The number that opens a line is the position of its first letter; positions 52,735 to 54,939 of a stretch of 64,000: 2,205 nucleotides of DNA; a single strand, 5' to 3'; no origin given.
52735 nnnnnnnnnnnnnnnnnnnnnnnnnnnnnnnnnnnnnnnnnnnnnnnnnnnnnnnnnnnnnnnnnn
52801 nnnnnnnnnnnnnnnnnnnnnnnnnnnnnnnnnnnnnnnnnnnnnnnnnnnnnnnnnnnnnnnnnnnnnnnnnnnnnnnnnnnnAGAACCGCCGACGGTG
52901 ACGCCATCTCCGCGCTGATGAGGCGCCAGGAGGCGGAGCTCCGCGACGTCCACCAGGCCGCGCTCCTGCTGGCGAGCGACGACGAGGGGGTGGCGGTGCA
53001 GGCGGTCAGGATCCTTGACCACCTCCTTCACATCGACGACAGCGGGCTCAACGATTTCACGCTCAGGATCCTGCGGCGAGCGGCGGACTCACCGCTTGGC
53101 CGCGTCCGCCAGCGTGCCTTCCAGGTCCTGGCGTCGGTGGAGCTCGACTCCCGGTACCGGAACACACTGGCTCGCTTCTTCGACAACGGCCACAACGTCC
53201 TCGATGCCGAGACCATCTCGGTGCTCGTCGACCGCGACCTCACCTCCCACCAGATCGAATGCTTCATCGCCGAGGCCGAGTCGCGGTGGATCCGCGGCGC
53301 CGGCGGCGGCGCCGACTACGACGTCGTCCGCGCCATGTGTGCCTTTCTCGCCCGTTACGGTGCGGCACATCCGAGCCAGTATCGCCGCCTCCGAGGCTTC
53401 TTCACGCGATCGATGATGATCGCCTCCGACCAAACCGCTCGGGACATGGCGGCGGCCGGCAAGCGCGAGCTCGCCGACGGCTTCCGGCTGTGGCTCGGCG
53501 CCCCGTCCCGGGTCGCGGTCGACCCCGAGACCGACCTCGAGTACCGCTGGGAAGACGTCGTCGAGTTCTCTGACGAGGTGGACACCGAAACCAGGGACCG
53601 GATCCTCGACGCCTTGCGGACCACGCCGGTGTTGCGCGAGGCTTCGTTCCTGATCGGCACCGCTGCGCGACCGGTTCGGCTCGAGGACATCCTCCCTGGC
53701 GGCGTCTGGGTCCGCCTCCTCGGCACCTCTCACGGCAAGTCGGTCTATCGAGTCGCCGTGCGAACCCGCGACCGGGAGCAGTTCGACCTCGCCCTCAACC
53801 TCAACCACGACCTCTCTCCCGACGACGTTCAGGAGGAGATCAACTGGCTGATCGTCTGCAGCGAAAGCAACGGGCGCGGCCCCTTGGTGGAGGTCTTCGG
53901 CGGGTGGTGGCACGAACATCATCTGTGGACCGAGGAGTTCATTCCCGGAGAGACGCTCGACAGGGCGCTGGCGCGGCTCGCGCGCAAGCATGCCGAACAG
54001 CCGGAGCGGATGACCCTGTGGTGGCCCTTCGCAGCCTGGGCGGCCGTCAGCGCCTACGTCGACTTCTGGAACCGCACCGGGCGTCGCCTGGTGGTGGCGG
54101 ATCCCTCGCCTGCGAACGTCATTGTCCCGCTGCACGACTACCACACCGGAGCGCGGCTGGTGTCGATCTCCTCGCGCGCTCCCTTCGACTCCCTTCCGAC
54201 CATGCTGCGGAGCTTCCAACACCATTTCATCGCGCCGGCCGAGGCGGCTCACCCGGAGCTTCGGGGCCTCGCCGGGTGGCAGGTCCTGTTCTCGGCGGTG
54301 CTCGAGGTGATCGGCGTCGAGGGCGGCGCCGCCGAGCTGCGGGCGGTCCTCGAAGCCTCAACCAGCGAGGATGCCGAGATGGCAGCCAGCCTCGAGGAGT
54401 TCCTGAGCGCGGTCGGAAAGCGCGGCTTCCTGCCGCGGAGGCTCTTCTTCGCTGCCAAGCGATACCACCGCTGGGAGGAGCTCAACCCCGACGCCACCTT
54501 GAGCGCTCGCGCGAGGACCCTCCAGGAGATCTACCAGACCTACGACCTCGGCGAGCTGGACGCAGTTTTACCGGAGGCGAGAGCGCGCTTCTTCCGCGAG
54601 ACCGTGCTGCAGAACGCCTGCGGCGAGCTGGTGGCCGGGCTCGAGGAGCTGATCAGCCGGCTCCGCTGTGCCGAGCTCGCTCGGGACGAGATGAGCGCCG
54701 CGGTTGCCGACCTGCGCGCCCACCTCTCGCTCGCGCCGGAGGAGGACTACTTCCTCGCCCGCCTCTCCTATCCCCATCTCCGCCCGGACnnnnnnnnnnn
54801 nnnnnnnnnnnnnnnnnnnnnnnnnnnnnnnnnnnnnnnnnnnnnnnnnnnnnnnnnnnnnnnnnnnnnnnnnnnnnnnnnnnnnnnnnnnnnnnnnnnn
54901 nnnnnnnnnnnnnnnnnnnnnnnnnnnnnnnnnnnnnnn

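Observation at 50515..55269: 1584-aa fusion of an acyl-adenylate/CoA ligase, a degenerate ABC1/UbiB-like kinase segment and a terminal GNAT acyltransferase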

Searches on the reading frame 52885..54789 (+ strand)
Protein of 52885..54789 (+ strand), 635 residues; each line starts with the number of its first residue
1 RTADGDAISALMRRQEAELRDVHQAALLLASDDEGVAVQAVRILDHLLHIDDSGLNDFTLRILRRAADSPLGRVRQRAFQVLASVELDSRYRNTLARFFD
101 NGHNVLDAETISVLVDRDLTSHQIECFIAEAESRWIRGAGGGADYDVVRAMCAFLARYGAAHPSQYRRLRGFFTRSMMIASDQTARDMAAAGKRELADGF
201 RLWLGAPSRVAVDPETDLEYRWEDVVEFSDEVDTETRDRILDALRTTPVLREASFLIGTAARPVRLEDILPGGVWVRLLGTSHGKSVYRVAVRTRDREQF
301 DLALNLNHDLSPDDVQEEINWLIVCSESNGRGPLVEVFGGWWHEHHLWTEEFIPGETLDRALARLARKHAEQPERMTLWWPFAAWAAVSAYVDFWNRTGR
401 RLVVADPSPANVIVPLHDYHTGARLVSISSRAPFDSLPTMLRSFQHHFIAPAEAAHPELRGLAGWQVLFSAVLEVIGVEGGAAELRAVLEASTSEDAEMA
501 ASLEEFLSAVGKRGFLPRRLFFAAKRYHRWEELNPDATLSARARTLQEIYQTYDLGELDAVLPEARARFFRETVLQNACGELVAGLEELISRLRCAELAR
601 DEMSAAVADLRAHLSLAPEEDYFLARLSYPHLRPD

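Call 59: search_protein_representatives(alignment_id=A5)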
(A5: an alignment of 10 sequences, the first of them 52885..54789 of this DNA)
Query: 10 sequences, 633 profile positions. Proteins with E-value up to 0.001 (for the whole library): 387; up to 1e-10: 299; up to 1e-30: 193. The best 150 are listed.
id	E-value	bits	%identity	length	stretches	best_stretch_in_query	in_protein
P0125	9.9e-252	853.3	-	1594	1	4-633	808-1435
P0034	1.7e-251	852.5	-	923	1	4-633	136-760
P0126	1.4e-242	823.1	-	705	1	85-633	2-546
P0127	8.9e-226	767.6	-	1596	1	11-633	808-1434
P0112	4.6e-222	755.3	-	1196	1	7-633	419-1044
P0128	2.4e-212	723.2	-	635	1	4-524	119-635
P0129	1.3e-211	720.8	-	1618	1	10-632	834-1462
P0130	2.9e-211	719.6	-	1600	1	6-632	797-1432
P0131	1.2e-200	684.5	-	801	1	16-632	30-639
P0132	6.1e-200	682.2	-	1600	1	7-632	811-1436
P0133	4.1e-185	633.2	-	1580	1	3-633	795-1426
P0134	2.3e-183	627.5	-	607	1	22-597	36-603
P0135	1.5e-178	611.5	-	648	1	154-632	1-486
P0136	7.6e-178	609.2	-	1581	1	14-632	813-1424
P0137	4.2e-176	603.4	-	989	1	18-633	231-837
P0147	3.4e-152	524.5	-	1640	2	144-633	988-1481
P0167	2.0e-110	386.5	-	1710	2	220-630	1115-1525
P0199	1.1e-71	258.5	-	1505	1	37-632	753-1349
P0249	1.8e-45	172.0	-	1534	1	20-631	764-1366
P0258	2.1e-43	165.1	-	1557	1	22-591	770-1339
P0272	2.0e-39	152.0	-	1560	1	17-633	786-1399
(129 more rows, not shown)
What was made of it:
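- The profile search of 1.84 billion representatives gave 387 hits, and every complete protein among the 150 listed is 1450-1710 aa with the middle module at ~750-1440 (call 59).
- Tried and rejected: The 150 listed all belong to the same architecture or are fragments (call 59).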

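Call 61: search_protein_families(library=pfam, proteins=[P0167, P0147, P0249, P0272, P0199, P0258], max_evalue=0.01)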
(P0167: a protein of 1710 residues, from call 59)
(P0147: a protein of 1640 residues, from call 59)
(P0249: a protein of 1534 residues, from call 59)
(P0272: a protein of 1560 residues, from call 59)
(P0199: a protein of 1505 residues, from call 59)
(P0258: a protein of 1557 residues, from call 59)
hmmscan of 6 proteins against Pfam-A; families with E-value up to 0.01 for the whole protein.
P0167 (1710 aa): 7 families
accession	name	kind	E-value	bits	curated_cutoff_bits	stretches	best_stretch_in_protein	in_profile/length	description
PF00501.34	AMP-binding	-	1.4e-52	179.2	29.9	1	174-556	1-383/384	AMP-binding enzyme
PF23562.2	AMP-binding_C_3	-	1.7e-11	45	20.8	1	597-729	6-122/124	AMP-binding enzyme C-terminal domain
PF00583.31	Acetyltransf_1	-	2.9e-08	34.4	20.7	1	1587-1666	30-108/116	Acetyltransferase (GNAT) family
PF13508.13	Acetyltransf_7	-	9.2e-06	26.4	27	1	1589-1669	2-83/84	Acetyltransferase (GNAT) domain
PF13646.12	HEAT_2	-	0.00031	21.4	27.7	0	881-946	4-62/88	HEAT repeats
PF13673.13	Acetyltransf_10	-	0.00048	20.6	23.6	1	1579-1656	20-93/128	Acetyltransferase (GNAT) domain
PF13527.13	Acetyltransf_9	-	0.0095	16.4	25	0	1622-1669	78-125/127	Acetyltransferase (GNAT) domain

P0147 (1640 aa): 8 families
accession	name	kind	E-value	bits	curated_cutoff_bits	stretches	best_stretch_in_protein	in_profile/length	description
PF00501.34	AMP-binding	-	7.5e-61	206.5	29.9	1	146-531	1-384/384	AMP-binding enzyme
PF23562.2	AMP-binding_C_3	-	3.6e-10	40.7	20.8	1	572-691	7-122/124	AMP-binding enzyme C-terminal domain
PF00583.31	Acetyltransf_1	-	4.7e-08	33.8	20.7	1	1537-1605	28-97/116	Acetyltransferase (GNAT) family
PF13508.13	Acetyltransf_7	-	8.6e-07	29.7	27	1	1541-1602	2-63/84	Acetyltransferase (GNAT) domain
PF14542.12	Acetyltransf_CG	-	1.4e-05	25.6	30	1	1544-1616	2-73/80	GCN5-related N-acetyl-transferase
PF13527.13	Acetyltransf_9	-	0.00014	22.3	25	1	1571-1619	76-124/127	Acetyltransferase (GNAT) domain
PF13673.13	Acetyltransf_10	-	0.0038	17.6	23.6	1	1534-1597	22-81/128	Acetyltransferase (GNAT) domain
PF02985.28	HEAT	-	0.0098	16.5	23.5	0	1022-1041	9-28/31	HEAT repeat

P0249 (1534 aa): 5 families
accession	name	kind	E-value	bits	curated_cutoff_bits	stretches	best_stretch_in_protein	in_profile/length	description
PF00501.34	AMP-binding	-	3.2e-54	184.6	29.9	1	91-460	3-380/384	AMP-binding enzyme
PF23562.2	AMP-binding_C_3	-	2.8e-11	44.3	20.8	1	511-628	7-121/124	AMP-binding enzyme C-terminal domain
PF00583.31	Acetyltransf_1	-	1e-07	32.7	20.7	1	1417-1506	21-116/116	Acetyltransferase (GNAT) family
PF13508.13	Acetyltransf_7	-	8.7e-05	23.3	27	1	1429-1507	3-83/84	Acetyltransferase (GNAT) domain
PF13673.13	Acetyltransf_10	-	0.0023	18.4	23.6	1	1407-1507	8-108/128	Acetyltransferase (GNAT) domain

P0272 (1560 aa): 3 families
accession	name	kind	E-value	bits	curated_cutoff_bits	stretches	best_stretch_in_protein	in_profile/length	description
PF00501.34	AMP-binding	-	2.7e-52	178.3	29.9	1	97-478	2-380/384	AMP-binding enzyme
PF23562.2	AMP-binding_C_3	-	2.1e-14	54.4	20.8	1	522-641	6-122/124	AMP-binding enzyme C-terminal domain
PF00583.31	Acetyltransf_1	-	0.00041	21.1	20.7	1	1462-1525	34-98/116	Acetyltransferase (GNAT) family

P0199 (1505 aa): 6 families
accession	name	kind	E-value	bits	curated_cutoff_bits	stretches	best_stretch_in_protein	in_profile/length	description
PF00501.34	AMP-binding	-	4.5e-50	171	29.9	1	88-452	3-384/384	AMP-binding enzyme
PF13673.13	Acetyltransf_10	-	1.9e-11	44.5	23.6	1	1384-1490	4-110/128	Acetyltransferase (GNAT) domain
PF23562.2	AMP-binding_C_3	-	4.4e-11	43.7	20.8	1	492-609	8-121/124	AMP-binding enzyme C-terminal domain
PF00583.31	Acetyltransf_1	-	2.5e-10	41.1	20.7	1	1397-1487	20-116/116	Acetyltransferase (GNAT) family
PF13508.13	Acetyltransf_7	-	3e-09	37.6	27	1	1413-1489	5-84/84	Acetyltransferase (GNAT) domain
PF08445.16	FR47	-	7.2e-05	23.1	22.1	1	1428-1490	15-80/86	FR47-like protein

P0258 (1557 aa): 6 families
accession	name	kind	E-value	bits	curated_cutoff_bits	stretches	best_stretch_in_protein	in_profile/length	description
PF00501.34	AMP-binding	-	1.5e-53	182.4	29.9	1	96-462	3-363/384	AMP-binding enzyme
PF23562.2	AMP-binding_C_3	-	9.1e-10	39.4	20.8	1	516-634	7-122/124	AMP-binding enzyme C-terminal domain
PF00583.31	Acetyltransf_1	-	8.6e-09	36.1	20.7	1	1437-1512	28-110/116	Acetyltransferase (GNAT) family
PF13673.13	Acetyltransf_10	-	1.1e-05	25.9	23.6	1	1427-1520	15-109/128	Acetyltransferase (GNAT) domain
PF13508.13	Acetyltransf_7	-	1.4e-05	25.8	27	1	1441-1519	2-83/84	Acetyltransferase (GNAT) domain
PF14542.12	Acetyltransf_CG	-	0.0044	17.6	30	0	1443-1503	2-61/80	GCN5-related N-acetyl-transferase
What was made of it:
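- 52888..53496 (+): Helical (HEAT-like) solenoid (aa ~792-994). Weak Pfam HEAT_2/HEAT hits in two divergent members (call 61).
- Six divergent members checked by Pfam keep AMP-binding plus GNAT (call 61).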

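Call 63: find_encoding_contigs(protein=P0249, flank=6000, max_places=3)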
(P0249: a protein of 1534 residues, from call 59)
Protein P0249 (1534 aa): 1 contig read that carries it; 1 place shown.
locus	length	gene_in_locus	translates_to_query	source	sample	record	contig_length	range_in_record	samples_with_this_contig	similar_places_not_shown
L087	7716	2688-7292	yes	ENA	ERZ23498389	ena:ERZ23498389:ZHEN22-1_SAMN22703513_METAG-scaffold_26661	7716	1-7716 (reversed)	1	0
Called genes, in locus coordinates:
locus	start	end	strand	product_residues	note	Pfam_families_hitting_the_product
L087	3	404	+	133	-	?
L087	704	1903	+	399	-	PF07690:MFS_1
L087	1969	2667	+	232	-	-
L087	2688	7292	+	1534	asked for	PF00501:AMP-binding, PF23562:AMP-binding_C_3, PF00583:Acetyltransf_1 (weak)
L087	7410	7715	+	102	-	?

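Call 64: find_homologous_proteins(query=P0249, max_evalue=1e-50)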
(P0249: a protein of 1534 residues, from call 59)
Query P0249 (1534 aa): 1883 proteins with E <= 1e-50 among 8000 candidates; the best 120 are listed.
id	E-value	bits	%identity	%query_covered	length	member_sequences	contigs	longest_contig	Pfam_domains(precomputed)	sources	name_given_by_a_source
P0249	0.0e+0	3488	100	100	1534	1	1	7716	PF00501.35,PF23562.3,PF00583.32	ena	-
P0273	0.0e+0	2026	62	98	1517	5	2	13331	PF13673.14,PF00501.35,PF23562.3,PF00583.32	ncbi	-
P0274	0.0e+0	2018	62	99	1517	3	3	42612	PF13673.14,PF13508.14,PF00501.35,PF23562.3,PF00583.32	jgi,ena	-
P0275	0.0e+0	1987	61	98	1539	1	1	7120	PF13673.14,PF13508.14,PF00501.35,PF23562.3,PF14542.13,PF00583.32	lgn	-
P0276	0.0e+0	1971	61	98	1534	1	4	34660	PF13673.14,PF13508.14,PF00501.35,PF23562.3,PF00583.32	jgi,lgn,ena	-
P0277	0.0e+0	1970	62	96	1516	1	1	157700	PF13673.14,PF13508.14,PF00501.35,PF23562.3,PF00583.32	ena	-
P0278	0.0e+0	1761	56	97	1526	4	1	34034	PF13673.14,PF13508.14,PF00501.35,PF23562.3,PF00583.32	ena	-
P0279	0.0e+0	1566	51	96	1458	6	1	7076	PF00501.35,PF23562.3,PF00583.32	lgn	-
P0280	0.0e+0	1557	51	96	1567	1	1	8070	PF00501.35,PF23562.3,PF00583.32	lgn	-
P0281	0.0e+0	1556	50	99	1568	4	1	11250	PF13508.14,PF00501.35,PF23562.3,PF00583.32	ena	-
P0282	0.0e+0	1553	51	97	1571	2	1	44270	PF00501.35,PF23562.3,PF00583.32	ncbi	-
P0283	0.0e+0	1542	51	97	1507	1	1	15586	PF13673.14,PF13508.14,PF00501.35,PF23562.3,PF14542.13,PF00583.32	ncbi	ncbi:MAG: GNAT family N-acetyltransferase, partial [Candidatus Eiseniibacteriota bacterium]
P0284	0.0e+0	1539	52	96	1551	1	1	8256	PF00501.35,PF23562.3,PF00583.32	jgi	jgi:long-chain acyl-CoA synthetase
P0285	0.0e+0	1537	50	99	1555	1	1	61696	PF13508.14,PF00501.35,PF23562.3,PF00583.32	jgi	jgi:long-chain acyl-CoA synthetase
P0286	0.0e+0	1537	48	96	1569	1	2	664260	PF00501.35,PF23562.3,PF00583.32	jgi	jgi:long-chain acyl-CoA synthetase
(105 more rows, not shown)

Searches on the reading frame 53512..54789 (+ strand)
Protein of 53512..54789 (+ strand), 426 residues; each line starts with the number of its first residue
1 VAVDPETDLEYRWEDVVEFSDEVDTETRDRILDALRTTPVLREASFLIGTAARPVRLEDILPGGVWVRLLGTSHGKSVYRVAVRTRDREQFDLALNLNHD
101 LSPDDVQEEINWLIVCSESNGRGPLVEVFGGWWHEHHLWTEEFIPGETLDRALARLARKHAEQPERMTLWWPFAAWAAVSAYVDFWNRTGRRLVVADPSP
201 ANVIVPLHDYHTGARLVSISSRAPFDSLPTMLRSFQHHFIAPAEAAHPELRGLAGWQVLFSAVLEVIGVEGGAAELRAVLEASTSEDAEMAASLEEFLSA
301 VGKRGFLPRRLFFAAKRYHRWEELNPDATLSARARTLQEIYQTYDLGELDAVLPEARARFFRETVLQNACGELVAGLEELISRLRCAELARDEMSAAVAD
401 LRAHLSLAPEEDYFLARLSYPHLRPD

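Call 44: predict_structure(alignment_id=A4)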
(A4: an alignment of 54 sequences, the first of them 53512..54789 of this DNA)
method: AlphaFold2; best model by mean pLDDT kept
length: 426 residues; sequences in the alignment: 54
mean_pLDDT: 92.3   pTM: 0.89
mean pLDDT of the five models: 92.3, 89.7, 89.6, 89.4, 88.0
residues with pLDDT >= 90: 339; 70-90: 78; 50-70: 9; < 50: 0
segments of 3 or more residues with pLDDT < 50: none
pLDDT, mean of each block of 10 residues (from residue 1): 87 95 95 93 76 81 94 91 91 93 91 81 83 94 91 92 89 96 95 95 86 86 95 97 97 97 96 98 95 98 93 96 96 96 92 93 97 97 95 94 95 94 74
secondary structure, 60 per line:
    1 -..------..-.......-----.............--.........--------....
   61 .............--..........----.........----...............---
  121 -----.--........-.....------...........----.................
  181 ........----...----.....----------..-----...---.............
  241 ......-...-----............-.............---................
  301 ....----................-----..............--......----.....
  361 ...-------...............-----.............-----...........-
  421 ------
elements in order: H13-16 E17-19 H25-37 H40-48 E60-73 E76-85 E90-98 H103-117 E129-133 E138-142 H149-159 H164-188 E193-195 E222-224 H228-246 H256-267 H269-281 H285-304 H309-324 H330-343 H346-351 H356-363 H371-385 H391-403 H409-419
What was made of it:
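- On Protein-kinase-like fold: AF2 secondary-structure order (call 44).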

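Call 46: fold_search(model_id=the predicted structure, library=pdb)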
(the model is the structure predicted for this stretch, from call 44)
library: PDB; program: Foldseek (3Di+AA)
matches with E <= 10: 1506; with E <= 0.001: 178
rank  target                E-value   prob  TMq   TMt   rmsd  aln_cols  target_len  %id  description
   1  7szb_A                3.9e-05  1.00  0.32  0.52   9.0       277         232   12  Crystal Structure Analysis of human PRPK complex with a compound (released 2023-01-25)
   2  3zc6_B                4.4e-05  1.00  0.28  0.41  12.3       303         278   13  Crystal structure of JAK3 kinase domain in complex with an indazole substituted pyrrolopyrazine inhibitor (released 2013-09-25)
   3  4p7e_B                5.0e-05  1.00  0.31  0.44  13.1       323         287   10  Triazolopyridine compounds as selective JAK1 inhibitors: from hit identification to GLPG0634 (released 2014-11-19)
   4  3fxx_A                6.1e-05  1.00  0.29  0.40  11.3       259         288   10  Human EphA3 Kinase and Juxtamembrane Region Bound to Substrate KQWDNYE[pTyr]IW (released 2009-02-03)
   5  3tjc_A                6.7e-05  1.00  0.30  0.42  13.1       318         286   12  Co-crystal structure of jak2 with thienopyridine 8 (released 2011-11-30)
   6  2qob                  9.0e-05  1.00  0.29  0.41  13.2       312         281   10  Human EphA3 kinase domain, base structure (released 2007-08-21)
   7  2qoc                  9.5e-05  1.00  0.29  0.40  11.7       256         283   12  Human EphA3 kinase domain, phosphorylated, AMP-PNP bound structure (released 2007-08-21)
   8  8g6z_B                9.5e-05  1.00  0.30  0.43  13.0       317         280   13  JAK2 crystal structure in complex with Compound 13 (released 2023-06-21)
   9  6wqx_D                1.0e-04  1.00  0.32  0.55   7.9       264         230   13  Human PRPK-TPRKB complex (released 2021-02-17)
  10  4ifc_A                1.0e-04  1.00  0.27  0.34   6.1       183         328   14  Crystal Structure of ADP-bound Human PRPF4B kinase domain (released 2013-08-28)
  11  4hge_B                1.0e-04  1.00  0.29  0.41  13.5       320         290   13  JAK2 kinase (JH1 domain) in complex with compound 8 (released 2012-10-24)
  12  7q7i                  1.1e-04  1.00  0.28  0.39  14.1       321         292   12  JAK2 in complex with 4-{8-methoxy-2-[(1-methyl-1H-pyrazol-4-yl)amino]quinazolin-6-yl}phenol (released 2022-02-02)
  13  8agy_A                1.2e-04  1.00  0.29  0.34  18.2       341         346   15  The Corramycin phosphotransferase in complex with Corramycin (released 2023-08-16)
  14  4ian_B                1.3e-04  1.00  0.28  0.36   6.3       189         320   14  Crystal Structure of apo Human PRPF4B kinase domain (released 2013-08-28)
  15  4v0g_B                1.3e-04  1.00  0.28  0.41  11.0       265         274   14  JAK3 in complex with a covalent EGFR inhibitor (released 2016-01-13)
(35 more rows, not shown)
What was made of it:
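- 53512..54252 (+): Protein-kinase-like fold, degenerate (aa ~1000-1246).
- Gly-loop G1070xxHGK1075.
- alphaC Glu1108.
- Hinge EEFIPGE, aa 1140-1146.
- Catalytic-loop remnant D1196-x4-N1201.
- Ser1217 at the DFG position. Foldseek gives 178 PDB hits at E<=1e-3; the 50 listed are almost all protein kinases, with PRPK TM 0.52-0.55 (call 46).
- On ABC1/UbiB atypical kinases: The top 50 Foldseek matches are PRPK, JAK, Eph, FGFR, PRPF4B, YopO and corramycin phosphotransferase (call 46).
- On Protein-kinase-like fold: There are 178 PDB matches at E<=1e-3, with TM up to 0.55 on the target (call 46).
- On PI3K/PI4K family: The isolated domain matches ePK and Bud32 better (call 46).
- Checked: The AF2 model of aa 1000-1425 (pLDDT 92) gives 178 PDB matches at E<=1e-3; the 50 listed are almost all protein kinases, plus one antibiotic phosphotransferase (call 46).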
